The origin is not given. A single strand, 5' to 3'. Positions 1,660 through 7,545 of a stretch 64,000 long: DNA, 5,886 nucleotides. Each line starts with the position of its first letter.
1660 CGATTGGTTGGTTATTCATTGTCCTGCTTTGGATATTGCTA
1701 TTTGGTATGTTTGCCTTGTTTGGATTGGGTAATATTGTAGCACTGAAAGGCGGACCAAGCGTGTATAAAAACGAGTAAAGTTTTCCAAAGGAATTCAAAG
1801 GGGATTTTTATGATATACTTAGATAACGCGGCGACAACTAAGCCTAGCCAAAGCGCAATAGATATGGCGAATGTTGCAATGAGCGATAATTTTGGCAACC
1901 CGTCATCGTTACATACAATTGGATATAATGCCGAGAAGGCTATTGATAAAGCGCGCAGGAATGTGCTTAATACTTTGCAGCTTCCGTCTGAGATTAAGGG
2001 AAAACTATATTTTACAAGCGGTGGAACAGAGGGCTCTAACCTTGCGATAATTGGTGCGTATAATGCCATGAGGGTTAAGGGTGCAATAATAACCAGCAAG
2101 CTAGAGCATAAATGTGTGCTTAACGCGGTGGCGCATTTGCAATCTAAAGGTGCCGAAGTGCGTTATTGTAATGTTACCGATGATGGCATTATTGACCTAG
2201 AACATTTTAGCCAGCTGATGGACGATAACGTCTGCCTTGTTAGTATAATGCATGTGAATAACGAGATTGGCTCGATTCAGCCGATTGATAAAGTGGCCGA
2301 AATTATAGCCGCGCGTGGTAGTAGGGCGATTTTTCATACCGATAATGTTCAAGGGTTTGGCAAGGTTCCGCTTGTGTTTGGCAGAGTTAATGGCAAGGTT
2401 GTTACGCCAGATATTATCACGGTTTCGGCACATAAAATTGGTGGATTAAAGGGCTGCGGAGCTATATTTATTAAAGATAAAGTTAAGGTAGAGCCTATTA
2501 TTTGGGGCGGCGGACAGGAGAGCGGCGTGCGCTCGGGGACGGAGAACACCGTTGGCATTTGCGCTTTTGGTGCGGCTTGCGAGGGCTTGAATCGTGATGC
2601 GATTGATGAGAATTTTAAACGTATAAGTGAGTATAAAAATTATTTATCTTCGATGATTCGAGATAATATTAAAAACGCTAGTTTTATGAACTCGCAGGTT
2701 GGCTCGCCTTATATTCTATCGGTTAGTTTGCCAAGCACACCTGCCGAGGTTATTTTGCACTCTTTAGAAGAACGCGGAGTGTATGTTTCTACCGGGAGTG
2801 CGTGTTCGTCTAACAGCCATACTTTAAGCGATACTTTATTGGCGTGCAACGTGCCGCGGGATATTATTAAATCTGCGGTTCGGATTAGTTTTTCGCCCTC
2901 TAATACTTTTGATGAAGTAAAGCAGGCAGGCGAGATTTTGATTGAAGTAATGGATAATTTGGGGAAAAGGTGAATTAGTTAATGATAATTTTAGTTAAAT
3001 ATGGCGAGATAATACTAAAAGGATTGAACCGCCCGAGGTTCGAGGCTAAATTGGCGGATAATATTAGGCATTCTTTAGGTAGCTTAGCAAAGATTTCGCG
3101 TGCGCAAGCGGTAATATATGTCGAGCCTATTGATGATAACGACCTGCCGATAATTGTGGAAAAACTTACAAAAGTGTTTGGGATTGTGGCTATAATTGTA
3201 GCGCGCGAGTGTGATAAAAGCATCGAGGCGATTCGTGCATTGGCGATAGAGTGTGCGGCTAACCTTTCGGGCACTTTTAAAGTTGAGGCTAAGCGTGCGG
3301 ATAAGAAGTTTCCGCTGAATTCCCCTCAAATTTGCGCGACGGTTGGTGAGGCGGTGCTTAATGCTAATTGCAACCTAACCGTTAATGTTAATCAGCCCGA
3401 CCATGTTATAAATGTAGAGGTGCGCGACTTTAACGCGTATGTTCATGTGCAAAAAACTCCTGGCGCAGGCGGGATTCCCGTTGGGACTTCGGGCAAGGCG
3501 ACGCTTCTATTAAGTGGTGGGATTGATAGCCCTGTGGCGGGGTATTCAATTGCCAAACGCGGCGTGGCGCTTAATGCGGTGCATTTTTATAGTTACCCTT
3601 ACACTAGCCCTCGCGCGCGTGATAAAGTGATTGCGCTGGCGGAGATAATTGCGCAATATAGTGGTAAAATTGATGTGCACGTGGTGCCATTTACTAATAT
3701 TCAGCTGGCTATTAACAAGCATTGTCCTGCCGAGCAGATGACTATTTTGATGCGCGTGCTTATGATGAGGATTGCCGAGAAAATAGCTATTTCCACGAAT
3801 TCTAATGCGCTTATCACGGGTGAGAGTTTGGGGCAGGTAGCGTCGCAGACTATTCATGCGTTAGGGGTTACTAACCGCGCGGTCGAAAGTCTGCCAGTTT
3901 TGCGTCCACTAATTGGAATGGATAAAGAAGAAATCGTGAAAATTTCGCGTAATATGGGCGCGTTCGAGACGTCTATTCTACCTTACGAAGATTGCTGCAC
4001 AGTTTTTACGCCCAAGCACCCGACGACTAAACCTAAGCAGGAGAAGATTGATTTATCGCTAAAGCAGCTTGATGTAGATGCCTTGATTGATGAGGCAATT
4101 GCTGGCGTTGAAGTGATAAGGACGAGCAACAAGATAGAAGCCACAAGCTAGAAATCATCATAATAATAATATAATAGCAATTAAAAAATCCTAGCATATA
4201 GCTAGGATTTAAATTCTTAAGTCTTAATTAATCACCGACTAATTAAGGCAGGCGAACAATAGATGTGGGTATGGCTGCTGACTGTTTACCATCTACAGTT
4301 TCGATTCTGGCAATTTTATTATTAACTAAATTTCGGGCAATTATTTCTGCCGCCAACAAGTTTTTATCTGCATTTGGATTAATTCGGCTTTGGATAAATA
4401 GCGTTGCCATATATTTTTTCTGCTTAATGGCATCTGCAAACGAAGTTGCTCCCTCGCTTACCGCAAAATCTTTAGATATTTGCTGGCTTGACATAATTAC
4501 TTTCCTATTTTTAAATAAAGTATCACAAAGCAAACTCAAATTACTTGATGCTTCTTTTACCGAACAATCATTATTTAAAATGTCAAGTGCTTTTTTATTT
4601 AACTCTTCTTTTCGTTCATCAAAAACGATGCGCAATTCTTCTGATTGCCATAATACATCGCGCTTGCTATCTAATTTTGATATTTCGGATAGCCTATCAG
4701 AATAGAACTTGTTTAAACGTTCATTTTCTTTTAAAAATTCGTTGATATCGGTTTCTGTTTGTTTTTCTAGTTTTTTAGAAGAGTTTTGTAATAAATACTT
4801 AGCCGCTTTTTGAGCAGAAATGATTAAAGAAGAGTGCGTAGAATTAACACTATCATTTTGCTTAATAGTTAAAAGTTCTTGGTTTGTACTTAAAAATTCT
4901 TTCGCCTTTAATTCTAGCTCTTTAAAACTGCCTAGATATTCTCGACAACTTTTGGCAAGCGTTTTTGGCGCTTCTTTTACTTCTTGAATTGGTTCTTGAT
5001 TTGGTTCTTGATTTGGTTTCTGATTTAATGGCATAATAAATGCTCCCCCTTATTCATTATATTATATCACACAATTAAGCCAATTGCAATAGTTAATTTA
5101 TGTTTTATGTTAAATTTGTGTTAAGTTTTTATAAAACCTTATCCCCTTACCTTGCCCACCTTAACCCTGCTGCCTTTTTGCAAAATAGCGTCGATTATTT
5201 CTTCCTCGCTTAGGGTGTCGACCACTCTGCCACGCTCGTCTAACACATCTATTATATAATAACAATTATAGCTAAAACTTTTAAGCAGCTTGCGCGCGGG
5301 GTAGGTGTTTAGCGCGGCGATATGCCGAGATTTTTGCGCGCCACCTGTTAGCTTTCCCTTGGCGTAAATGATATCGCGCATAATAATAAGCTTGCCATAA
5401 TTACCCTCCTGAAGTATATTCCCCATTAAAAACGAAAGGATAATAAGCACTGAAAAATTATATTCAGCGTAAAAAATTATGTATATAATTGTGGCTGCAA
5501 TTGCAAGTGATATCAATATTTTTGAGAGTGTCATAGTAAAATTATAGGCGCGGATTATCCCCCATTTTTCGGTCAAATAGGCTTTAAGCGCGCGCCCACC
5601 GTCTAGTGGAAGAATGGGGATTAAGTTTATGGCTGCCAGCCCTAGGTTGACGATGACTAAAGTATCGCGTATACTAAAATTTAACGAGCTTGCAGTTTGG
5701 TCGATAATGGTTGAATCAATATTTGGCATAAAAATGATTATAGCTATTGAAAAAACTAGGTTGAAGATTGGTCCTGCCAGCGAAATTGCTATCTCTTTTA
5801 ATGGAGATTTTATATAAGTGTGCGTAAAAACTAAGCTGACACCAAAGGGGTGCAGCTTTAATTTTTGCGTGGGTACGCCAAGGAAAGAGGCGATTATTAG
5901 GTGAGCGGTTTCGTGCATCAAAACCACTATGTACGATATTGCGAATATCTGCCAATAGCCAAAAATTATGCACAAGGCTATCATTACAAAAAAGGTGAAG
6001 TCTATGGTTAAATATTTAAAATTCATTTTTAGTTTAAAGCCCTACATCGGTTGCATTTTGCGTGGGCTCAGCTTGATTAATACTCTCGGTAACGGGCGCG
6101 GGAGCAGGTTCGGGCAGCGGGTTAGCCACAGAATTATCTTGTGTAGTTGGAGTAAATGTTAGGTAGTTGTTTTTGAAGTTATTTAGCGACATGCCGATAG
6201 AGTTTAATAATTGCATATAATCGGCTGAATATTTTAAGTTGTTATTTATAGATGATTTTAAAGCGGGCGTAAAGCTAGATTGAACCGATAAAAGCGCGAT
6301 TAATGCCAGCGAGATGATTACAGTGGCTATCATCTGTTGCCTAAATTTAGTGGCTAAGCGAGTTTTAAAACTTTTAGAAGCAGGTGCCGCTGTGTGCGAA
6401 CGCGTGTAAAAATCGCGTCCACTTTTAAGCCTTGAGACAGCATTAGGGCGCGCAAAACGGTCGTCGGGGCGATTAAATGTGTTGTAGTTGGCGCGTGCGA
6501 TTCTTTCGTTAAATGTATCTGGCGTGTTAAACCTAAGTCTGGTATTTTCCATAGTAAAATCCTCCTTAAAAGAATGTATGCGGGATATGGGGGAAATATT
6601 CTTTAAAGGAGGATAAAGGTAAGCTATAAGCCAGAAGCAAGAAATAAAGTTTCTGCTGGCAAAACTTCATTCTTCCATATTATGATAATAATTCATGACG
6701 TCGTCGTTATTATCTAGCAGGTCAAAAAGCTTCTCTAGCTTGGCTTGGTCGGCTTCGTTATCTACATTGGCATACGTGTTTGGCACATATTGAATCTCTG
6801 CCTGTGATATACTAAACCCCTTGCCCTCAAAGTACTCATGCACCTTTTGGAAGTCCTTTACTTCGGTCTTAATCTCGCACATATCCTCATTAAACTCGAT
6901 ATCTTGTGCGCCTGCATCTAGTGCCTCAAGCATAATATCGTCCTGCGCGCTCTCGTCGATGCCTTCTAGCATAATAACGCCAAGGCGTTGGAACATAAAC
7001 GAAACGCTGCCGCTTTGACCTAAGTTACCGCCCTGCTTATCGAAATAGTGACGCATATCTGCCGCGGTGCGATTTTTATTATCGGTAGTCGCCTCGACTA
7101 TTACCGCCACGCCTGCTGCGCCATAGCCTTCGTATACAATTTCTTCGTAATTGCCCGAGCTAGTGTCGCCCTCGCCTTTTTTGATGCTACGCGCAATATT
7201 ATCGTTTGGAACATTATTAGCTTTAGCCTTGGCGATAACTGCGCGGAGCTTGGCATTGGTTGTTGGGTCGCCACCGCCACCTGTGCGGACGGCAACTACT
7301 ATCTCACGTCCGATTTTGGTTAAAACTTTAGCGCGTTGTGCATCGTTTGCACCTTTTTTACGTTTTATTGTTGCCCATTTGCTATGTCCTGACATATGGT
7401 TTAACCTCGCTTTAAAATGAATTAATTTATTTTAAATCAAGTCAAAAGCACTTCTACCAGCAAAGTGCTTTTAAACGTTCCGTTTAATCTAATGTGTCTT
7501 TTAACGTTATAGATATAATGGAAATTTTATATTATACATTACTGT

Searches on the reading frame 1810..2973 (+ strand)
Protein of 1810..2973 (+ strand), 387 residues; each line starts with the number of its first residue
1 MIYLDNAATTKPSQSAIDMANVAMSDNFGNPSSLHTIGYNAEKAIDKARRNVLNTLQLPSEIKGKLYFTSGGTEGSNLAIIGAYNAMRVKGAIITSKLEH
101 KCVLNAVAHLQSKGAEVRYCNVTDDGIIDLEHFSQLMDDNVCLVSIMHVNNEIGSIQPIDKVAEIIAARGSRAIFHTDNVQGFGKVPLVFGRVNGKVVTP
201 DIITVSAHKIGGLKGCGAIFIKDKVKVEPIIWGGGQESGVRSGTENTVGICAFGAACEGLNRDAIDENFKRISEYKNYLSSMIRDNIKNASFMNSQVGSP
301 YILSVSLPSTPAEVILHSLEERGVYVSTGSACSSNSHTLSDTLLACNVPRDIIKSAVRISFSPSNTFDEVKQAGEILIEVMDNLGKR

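Call 32: find_encoding_contigs(protein=window:1810-2973:+, flank=10000, max_places=3)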
Protein window:1810-2973:+ (387 aa): 1 contig read that carries it; 1 place shown.
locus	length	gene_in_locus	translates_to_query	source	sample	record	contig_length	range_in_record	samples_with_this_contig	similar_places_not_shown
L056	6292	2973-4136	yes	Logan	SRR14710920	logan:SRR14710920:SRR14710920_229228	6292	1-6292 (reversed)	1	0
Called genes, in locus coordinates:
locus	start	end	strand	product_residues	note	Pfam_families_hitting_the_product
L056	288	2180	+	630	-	PF09913:DUF2142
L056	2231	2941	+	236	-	PF07099:DUF1361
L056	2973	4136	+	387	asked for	PF00266:Aminotran_5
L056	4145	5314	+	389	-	PF22025:ThiI_fer, PF02926:THUMP, PF02568:ThiI, PF06508:QueC (faint)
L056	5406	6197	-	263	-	-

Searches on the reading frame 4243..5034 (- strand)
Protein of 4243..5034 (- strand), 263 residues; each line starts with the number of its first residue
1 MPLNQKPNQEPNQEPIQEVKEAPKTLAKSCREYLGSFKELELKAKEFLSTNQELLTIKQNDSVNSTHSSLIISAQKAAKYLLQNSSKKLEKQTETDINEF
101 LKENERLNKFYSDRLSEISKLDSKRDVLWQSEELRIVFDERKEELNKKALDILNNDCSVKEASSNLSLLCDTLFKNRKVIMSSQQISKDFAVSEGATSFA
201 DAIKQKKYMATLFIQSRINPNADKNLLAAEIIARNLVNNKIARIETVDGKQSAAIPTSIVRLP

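Call 6: search_protein_families(library=pfam, proteins=[window:4243-5034:-], max_evalue=0.01)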
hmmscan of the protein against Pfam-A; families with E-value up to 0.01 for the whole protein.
window:4243-5034:- (263 aa): 0 families

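Call 7: search_protein_families(library=ncbifam, proteins=[window:4243-5034:-], max_evalue=0.01)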
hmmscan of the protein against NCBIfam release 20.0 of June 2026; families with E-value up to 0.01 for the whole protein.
window:4243-5034:- (263 aa): 0 families

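Call 49: search_protein_families(library=phrogs, proteins=[window:4243-5034:-], max_evalue=0.01)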
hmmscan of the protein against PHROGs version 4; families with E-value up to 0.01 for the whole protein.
window:4243-5034:- (263 aa): 0 families

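Call 50: search_protein_families(library=padloc, proteins=[window:4243-5034:-], max_evalue=0.01)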
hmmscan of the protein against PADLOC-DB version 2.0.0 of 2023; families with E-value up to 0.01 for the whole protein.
window:4243-5034:- (263 aa): 0 families

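Call 55: search_protein_families(library=pfam, proteins=[window:4243-5034:-], max_evalue=10)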
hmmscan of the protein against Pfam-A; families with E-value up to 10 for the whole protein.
window:4243-5034:- (263 aa): 3 families
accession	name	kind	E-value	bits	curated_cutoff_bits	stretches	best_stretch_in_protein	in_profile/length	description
PF09496.15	CENP-O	-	0.022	15.3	23.9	1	75-193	64-170/197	Cenp-O kinetochore centromere component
PF11603.13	Sir1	-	0.047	14.6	24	1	70-146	22-97/120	Sir1, ORC-binding domain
PF24286.1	DUF7474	-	0.28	11.6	27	1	105-177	29-96/194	Family of unknown function (DUF7474)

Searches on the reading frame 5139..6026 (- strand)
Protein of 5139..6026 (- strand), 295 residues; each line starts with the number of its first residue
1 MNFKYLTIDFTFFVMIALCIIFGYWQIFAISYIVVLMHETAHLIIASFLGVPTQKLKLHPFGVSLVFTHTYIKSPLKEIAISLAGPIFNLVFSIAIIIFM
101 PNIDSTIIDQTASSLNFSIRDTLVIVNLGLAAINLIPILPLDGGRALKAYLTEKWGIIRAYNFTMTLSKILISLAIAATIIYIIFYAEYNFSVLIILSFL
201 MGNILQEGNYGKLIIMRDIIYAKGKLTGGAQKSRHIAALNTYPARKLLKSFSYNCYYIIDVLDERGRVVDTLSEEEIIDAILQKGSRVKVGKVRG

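Call 19: search_protein_families(library=pfam, proteins=[window:5139-6026:-], max_evalue=0.001)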
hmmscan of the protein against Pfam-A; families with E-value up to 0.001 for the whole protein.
window:5139-6026:- (295 aa): 1 family
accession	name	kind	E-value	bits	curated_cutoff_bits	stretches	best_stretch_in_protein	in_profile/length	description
PF02163.28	Peptidase_M50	-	5.3e-15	55.8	27.2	2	32-100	7-100/221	Peptidase family M50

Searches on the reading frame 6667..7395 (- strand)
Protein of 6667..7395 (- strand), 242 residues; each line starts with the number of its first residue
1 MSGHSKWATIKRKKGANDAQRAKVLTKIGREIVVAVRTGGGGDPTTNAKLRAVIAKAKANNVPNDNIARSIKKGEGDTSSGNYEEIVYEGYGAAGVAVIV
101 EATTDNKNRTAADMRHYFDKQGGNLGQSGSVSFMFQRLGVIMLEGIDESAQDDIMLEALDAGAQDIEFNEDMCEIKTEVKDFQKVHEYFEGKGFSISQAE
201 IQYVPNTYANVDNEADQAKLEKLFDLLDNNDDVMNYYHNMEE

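Call 58: search_protein_families(library=pfam, proteins=[window:6667-7395:-], max_evalue=0.001)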
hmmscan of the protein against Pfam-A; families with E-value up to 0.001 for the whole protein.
window:6667-7395:- (242 aa): 2 families
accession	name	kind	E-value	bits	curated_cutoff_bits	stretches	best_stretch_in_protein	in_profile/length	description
PF01709.26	Transcrip_reg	-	2.6e-56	190.2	27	1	83-240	1-160/160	TACO1/YebC second and third domain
PF20772.2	TACO1_YebC_N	-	2.2e-31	108.6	36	1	5-76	1-72/73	TACO1/YebC protein N-terminal domain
